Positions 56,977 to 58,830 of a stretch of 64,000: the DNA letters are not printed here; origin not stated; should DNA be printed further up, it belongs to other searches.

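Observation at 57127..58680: ATP/ADP translocase (Tlc/NTT) in a spore-forming Firmicute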

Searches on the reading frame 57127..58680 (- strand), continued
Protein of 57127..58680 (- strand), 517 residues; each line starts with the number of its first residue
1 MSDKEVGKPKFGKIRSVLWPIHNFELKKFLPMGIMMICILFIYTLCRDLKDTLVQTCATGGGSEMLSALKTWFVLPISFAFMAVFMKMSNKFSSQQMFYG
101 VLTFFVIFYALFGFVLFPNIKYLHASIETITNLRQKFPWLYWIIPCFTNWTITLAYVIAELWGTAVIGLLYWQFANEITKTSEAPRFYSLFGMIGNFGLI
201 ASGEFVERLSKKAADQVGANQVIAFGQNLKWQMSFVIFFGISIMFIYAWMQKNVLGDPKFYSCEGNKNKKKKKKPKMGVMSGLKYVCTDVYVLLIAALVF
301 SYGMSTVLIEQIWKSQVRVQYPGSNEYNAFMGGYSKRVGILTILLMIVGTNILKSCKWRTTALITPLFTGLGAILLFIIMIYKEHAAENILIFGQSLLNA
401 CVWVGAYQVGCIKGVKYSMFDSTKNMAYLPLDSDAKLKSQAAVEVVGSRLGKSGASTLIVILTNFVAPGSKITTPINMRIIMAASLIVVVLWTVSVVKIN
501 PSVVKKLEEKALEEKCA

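Call 25: find_encoding_contigs(protein=P0004, flank=10000, max_places=2)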
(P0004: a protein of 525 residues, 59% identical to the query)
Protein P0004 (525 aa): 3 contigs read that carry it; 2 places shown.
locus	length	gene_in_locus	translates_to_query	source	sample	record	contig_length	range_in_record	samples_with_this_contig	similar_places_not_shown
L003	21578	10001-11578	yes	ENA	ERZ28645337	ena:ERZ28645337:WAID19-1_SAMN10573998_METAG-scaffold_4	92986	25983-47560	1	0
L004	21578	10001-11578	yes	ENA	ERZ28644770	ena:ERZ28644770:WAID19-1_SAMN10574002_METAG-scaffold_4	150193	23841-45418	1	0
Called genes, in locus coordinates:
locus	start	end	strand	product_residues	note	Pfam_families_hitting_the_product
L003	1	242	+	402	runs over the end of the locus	PF00579:tRNA-synt_1b, PF22421:SYY_C-terminal, PF01479:S4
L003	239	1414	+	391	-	PF02670:DXP_reductoisom, PF08436:DXP_redisom_C, PF13288:DXPR_C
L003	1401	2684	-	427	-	PF02403:Seryl_tRNA_N, PF00587:tRNA-synt_2b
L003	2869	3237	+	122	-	-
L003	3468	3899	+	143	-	PF00572:Ribosomal_L13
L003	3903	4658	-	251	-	-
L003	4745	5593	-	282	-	-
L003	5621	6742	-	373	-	-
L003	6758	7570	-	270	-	-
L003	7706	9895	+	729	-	PF23139:OB_YrrC, PF14490:HHH_RecD2, PF13086:AAA_11 (faint), PF13245:AAA_19, PF13604:AAA_30, PF05127:NAT10_TcmA_helicase, PF18335:SH3_13, PF13538:UvrD_C_2, +1 more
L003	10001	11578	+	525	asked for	PF03219:TLC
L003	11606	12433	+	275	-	PF00456:Transketolase_N, PF13292:DXP_synthase_N, PF00676:E1_dh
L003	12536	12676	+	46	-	-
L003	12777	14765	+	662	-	PF02518:HATPase_c, PF00204:DNA_gyraseB, PF01751:Toprim, PF00986:DNA_gyraseB_C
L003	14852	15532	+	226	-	-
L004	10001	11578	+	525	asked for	PF03219:TLC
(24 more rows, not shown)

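Call 26: find_encoding_contigs(protein=P0003, flank=10000, max_places=2)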
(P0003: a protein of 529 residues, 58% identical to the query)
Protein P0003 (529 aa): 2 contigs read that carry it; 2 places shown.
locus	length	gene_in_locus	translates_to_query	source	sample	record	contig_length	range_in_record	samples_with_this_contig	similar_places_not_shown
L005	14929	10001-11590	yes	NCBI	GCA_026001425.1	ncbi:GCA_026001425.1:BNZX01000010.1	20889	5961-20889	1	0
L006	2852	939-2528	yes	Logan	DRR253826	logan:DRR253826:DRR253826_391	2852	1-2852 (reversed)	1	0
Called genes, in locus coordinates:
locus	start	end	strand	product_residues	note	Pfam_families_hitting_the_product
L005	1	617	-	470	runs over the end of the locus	PF01225:Mur_ligase, PF08245:Mur_ligase_M, PF02875:Mur_ligase_C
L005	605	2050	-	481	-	PF01225:Mur_ligase (weak), PF08245:Mur_ligase_M, PF02875:Mur_ligase_C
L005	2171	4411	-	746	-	PF03717:PBP_dimer, PF00905:Transpeptidase, PF03793:PASTA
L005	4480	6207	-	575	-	PF01541:GIY-YIG (weak), PF27096:UvrC_M, PF02151:UVR, PF22920:UvrC_RNaseH (weak), PF08459:UvrC_RNaseH_dom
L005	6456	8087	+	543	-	-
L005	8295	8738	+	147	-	PF00572:Ribosomal_L13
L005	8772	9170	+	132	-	PF00380:Ribosomal_S9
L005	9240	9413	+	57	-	PF01165:Ribosomal_S21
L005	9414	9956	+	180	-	PF09419:PGP_phosphatase (weak), PF13419:HAD_2, PF00702:Hydrolase, PF13242:Hydrolase_like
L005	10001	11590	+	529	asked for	PF03219:TLC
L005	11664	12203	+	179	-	PF21349:RUBY_RBDX, PF02915:Rubrerythrin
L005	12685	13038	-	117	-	PF00453:Ribosomal_L20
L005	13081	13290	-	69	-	PF01632:Ribosomal_L35p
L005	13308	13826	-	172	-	PF05198:IF3_N, PF00707:IF3_C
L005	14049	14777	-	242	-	-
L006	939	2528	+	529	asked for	PF03219:TLC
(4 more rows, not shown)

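Call 37: search_solved_structures(query=window:57127-58680:-, max_evalue=0.001, show_alignments=2)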
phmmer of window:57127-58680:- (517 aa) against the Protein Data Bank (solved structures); distinct sequences matched with E-value up to 0.001: 2.
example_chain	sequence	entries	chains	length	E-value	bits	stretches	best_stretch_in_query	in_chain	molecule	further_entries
9j3n_A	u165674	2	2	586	4.3e-116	392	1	9-504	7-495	ADP,ATP carrier protein 1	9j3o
9j3j_A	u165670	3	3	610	6.2e-92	312.3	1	23-496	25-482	ADP,ATP carrier protein 1, chloroplastic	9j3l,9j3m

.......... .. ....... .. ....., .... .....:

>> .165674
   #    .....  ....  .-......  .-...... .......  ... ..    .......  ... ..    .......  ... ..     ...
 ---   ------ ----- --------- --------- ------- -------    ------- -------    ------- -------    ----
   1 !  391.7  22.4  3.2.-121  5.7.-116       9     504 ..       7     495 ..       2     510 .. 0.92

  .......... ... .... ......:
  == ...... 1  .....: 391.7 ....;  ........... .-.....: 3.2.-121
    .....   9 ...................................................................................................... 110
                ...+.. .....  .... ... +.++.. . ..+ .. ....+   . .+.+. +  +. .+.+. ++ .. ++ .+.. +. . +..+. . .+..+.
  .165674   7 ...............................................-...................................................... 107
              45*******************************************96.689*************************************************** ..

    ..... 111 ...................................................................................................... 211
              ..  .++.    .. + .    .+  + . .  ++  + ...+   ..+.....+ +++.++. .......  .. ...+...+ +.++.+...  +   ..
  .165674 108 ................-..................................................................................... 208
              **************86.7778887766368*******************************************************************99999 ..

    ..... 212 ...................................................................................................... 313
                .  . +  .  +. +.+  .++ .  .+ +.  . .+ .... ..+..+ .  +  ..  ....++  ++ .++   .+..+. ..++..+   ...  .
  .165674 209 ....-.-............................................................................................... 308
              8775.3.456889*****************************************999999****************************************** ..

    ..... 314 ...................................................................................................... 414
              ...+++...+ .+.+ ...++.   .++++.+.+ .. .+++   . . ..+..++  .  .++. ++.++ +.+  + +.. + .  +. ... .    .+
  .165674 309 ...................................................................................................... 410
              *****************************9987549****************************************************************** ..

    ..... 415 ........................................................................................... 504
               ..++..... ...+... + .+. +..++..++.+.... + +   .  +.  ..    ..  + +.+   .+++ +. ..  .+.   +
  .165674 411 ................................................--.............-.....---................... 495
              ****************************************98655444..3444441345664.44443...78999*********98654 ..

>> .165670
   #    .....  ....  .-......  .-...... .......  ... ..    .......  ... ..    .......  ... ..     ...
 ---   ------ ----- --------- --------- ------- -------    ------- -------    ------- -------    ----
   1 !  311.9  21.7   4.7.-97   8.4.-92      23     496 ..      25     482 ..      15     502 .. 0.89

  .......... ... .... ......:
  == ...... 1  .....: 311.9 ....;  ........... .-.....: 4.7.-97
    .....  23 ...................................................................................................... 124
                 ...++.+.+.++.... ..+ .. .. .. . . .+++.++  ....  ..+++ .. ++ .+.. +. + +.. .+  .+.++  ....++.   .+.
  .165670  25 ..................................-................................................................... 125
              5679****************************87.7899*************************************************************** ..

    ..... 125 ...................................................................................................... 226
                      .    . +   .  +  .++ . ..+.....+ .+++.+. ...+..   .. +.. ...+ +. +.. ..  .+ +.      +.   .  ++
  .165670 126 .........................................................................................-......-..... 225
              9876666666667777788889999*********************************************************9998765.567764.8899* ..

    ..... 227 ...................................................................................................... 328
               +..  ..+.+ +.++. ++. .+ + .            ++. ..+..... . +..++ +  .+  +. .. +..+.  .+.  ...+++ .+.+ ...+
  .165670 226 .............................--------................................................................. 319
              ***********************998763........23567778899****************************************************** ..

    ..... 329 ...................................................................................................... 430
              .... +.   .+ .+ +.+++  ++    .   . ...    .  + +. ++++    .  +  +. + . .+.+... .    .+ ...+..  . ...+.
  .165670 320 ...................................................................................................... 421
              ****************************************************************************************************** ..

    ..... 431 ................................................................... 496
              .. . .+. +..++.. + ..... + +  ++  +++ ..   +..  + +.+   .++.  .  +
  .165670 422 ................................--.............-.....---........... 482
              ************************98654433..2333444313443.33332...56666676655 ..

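Call 44: find_related_loci(query=A1, collection=genome_contigs, flank=8000)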
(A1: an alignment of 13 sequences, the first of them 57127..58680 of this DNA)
Query A1 (517 aa) in genome_contigs; peptide patterns used: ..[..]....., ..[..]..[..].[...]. (x = any residue, [..] = any of these).
175 stretches matched a pattern; 73 encode a relative of the query (tblastn E <= 1e-3); 72 distinct loci.
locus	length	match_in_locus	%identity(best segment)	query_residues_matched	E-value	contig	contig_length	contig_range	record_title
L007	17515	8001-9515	61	1-507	0e+0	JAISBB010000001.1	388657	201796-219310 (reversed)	MAG: Oscillospiraceae bacterium isolate Gx481_bin185 k119_2834115, whole genome shotgun sequence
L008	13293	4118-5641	57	1-507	0e+0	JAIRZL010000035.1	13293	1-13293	MAG: Oscillospiraceae bacterium isolate Gsp477_bin88 k119_2885032, whole genome shotgun sequence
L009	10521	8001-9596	55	2-515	0e+0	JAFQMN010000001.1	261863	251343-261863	MAG: Oscillospiraceae bacterium isolate RGIG1955 Goat_Cecum.Co__c81259, whole genome shotgun sequence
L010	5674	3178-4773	54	2-515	0e+0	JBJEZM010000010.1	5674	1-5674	MAG: Oscillospiraceae bacterium isolate PUUB23_bin.042 NODE_12077_length_5674_cov_5.324079, whole genome shotgun sequenc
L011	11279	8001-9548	55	1-515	0e+0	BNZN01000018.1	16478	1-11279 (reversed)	Clostridia bacterium PG1894_198 DNA, sequence18, whole genome shotgun sequence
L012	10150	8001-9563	56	4-510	4e-178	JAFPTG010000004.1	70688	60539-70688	MAG: Oscillospiraceae bacterium isolate RGIG1454 Dairy_cattle_Rumen.Co__c860021, whole genome shotgun sequence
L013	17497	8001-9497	52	13-514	2e-169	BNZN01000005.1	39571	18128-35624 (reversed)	Clostridia bacterium PG1894_198 DNA, sequence05, whole genome shotgun sequence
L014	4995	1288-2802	43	1-515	6e-130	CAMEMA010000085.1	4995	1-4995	MAG: uncultured Clostridia bacterium isolate SRR15057925_bin.11_metaWRAP_v1.3_MAG genome assembly, contig: ERZ10407628.8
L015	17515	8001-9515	43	1-515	8e-128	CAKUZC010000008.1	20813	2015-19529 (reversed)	MAG: uncultured Eubacteriales bacterium isolate REFINED_METABAT215_TOP10_CONTIGS_1500_ASSEMBLY_K77_MERGED__Hadza_MoBio_C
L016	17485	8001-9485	42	8-515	8e-128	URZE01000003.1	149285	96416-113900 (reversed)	uncultured Ruminococcaceae bacterium isolate UMGS1491 genome assembly, contig: NODE_67_length_149285_cov_15.227816, whol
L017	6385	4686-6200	42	1-515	1e-126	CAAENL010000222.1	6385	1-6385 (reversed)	MAG TPA_asm: Clostridia bacterium, isolate HGM12779, WGS project CAAENL010000000 data, contig: ERS537310_15_k99_195077,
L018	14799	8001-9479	43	10-515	1e-125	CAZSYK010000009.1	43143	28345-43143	MAG TPA_asm: uncultured Eubacteriales bacterium isolate SRP192927_co3_256 genome assembly, contig: NODE_1527_length_4314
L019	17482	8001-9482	43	8-514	1e-124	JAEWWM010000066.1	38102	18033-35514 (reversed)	MAG: Bacillota bacterium isolate OH_SDB_98 k127_1377245, whole genome shotgun sequence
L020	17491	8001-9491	43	7-516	6e-122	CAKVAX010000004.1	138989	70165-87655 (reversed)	MAG: uncultured Eubacteriales bacterium isolate REFINED_METABAT215_TOP10_CONTIGS_1500_ASSEMBLY_K77_MERGED__Hadza_MoBio_h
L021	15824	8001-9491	42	1-510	8e-121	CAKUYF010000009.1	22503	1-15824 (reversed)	MAG: uncultured Eubacteriales bacterium isolate REFINED_METABAT215_TOP10_CONTIGS_1500_ASSEMBLY_K77_MERGED__Hadza_MoBio_h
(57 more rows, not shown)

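Call 84: predict_structure(alignment_id=A1)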
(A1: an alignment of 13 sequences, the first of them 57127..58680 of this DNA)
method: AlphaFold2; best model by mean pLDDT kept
length: 517 residues; sequences in the alignment: 13
mean_pLDDT: 79.4   pTM: 0.83
mean pLDDT of the five models: 79.4, 78.9, 77.1, 75.3, 74.7
residues with pLDDT >= 90: 176; 70-90: 216; 50-70: 85; < 50: 40
segments of 3 or more residues with pLDDT < 50: 1-18, 20-22, 181-183, 262-276
pLDDT, mean of each block of 10 residues (from residue 1): 34 45 63 91 93 91 92 89 80 87 94 92 90 94 94 94 82 72 59 86 94 71 84 95 93 69 41 49 68 79 89 91 91 91 80 68 83 86 70 71 87 76 67 67 75 91 91 90 91 80 68 58
secondary structure, 60 per line:
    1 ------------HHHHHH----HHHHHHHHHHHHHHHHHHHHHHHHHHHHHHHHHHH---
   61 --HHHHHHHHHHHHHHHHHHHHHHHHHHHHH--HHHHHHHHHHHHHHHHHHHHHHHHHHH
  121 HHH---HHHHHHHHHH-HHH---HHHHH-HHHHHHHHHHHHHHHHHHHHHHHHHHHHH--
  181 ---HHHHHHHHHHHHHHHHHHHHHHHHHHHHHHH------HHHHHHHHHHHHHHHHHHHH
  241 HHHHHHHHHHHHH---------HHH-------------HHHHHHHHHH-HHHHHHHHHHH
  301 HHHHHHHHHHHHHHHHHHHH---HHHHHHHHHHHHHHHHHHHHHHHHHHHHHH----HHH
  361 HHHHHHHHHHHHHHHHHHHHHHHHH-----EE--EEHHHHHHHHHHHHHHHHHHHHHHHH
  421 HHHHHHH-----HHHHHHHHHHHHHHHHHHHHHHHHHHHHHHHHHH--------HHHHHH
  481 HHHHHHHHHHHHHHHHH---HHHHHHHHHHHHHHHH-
elements in order: H13-18 H23-57 H63-91 H94-123 H127-136 H144-148 H150-178 H184-214 H221-253 H279-288 H290-320 H324-353 H358-385 H397-427 H433-466 H475-497 H501-516

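Call 86: fold_search(model_id=the predicted structure, library=pdb)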
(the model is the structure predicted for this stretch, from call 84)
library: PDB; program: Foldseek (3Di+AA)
matches with E <= 10: 463; with E <= 0.001: 176
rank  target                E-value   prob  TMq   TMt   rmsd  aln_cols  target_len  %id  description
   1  9j3n_A                4.9e-25  1.00  0.82  0.86   3.8       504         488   39  ATP bound Chlamydia pneumoniae ATP/ADP translocator NTT1(Inward open state) (released 2025-03-19)
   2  9j3o_A                9.9e-23  1.00  0.69  0.72   6.5       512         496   40  Chlamydia pneumoniae ATP/ADP translocator NTT1(Outward open state) (released 2025-03-19)
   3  9j3m_A                1.3e-22  1.00  0.82  0.89   3.0       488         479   37  ADP/Pi bound Arabidopsis ATP/ADP translocator AtNTT1 (released 2025-03-19)
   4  9j3l_A                3.7e-22  1.00  0.83  0.89   3.3       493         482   35  ATP bound Arabidopsis ATP/ADP translocator AtNTT1 (released 2025-03-19)
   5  9j3j_A                3.2e-19  1.00  0.64  0.67   7.3       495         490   34  Arabidopsis ATP/ADP translocator AtNTT1 (released 2025-03-19)
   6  8rl7_A                2.9e-06  1.00  0.52  0.60   7.3       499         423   11  SPNS2 in complex with homo Di-Gluebody GbD12 (released 2025-01-15)
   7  9pc9                  4.3e-06  1.00  0.49  0.57   8.3       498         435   11  Structure of Synaptic Vesicle Protein 2A Bound to UCB7361 (released 2025-09-10)
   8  8rl8                  7.2e-06  1.00  0.57  0.68   6.4       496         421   11  SPNS2 in complex with homo Di-Gluebody GbD12 - SPNS2 local refinement (released 2025-01-15)
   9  9b48_A                1.0e-05  1.00  0.55  0.64   7.8       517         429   10  Asp324Glu variant of phosphate transporter PiPT from Piriformospora indica (released 2025-03-26)
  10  8qv5_A                1.0e-05  1.00  0.55  0.65   6.4       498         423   11  Structure of human SPNS2 in LMNG (released 2025-02-19)
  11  8qv6_A                1.1e-05  1.00  0.54  0.63   7.0       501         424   11  Structure of human SPNS2 in DDM (released 2025-02-19)
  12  6m20_C                1.1e-05  1.00  0.55  0.58   6.6       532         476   10  Crystal structure of Plasmodium falciparum hexose transporter PfHT1 bound with glucose (released 2020-09-09)
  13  6m20_A                1.2e-05  1.00  0.55  0.59   6.8       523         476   10  Crystal structure of Plasmodium falciparum hexose transporter PfHT1 bound with glucose (released 2020-09-09)
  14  6m20_B                1.3e-05  1.00  0.57  0.60   6.8       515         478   11  Crystal structure of Plasmodium falciparum hexose transporter PfHT1 bound with glucose (released 2020-09-09)
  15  8rld                  1.6e-05  1.00  0.56  0.67   6.4       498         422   12  SPNS2:sfGFP hetero dimer assembled by Di-Gluebody - SPNS2 local refinement (released 2025-01-15)
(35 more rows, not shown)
